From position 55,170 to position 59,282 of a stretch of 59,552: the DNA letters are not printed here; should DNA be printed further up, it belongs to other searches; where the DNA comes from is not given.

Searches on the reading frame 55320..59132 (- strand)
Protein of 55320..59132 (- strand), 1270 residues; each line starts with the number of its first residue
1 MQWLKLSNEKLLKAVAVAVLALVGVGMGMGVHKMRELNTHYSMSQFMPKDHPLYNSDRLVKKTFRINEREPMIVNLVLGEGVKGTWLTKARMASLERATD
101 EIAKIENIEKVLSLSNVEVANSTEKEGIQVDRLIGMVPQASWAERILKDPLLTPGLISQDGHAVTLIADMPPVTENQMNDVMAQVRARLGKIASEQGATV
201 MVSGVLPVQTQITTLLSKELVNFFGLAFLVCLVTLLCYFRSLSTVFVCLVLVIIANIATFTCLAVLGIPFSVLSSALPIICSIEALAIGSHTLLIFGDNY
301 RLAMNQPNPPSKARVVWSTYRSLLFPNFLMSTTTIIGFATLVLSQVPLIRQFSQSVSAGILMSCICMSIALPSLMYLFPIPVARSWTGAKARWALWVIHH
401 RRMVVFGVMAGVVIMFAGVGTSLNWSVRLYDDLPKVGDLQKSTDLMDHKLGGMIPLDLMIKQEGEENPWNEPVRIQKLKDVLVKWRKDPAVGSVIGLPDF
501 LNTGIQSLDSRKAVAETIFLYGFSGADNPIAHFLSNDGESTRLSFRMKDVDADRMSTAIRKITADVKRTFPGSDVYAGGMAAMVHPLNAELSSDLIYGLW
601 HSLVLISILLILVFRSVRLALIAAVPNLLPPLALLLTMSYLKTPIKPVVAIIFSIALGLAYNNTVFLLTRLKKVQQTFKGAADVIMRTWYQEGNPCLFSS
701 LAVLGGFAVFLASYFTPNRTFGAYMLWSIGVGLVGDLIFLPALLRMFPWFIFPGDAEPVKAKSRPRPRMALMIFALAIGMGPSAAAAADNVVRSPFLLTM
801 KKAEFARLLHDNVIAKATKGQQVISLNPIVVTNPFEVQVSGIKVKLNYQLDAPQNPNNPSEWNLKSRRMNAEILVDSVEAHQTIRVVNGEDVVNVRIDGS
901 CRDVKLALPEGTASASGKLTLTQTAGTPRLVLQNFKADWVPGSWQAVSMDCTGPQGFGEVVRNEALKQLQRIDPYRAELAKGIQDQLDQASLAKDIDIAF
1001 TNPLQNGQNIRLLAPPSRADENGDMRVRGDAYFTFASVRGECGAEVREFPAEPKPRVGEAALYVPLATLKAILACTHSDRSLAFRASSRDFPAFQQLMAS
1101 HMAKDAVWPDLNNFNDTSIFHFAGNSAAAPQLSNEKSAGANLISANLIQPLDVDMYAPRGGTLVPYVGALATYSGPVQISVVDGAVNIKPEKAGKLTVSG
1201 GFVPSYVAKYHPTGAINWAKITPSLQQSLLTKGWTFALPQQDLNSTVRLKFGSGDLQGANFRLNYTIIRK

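Call 65: search_protein_families(library=pfam, proteins=[window:55320-59132:-], max_evalue=0.00001)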
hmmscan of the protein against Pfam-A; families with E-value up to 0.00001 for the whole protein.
window:55320-59132:- (1270 aa): 1 family
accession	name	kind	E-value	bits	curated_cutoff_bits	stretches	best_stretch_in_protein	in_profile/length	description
PF03176.21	MMPL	-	1.7e-36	126.3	20.5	2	47-382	3-302/333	MMPL family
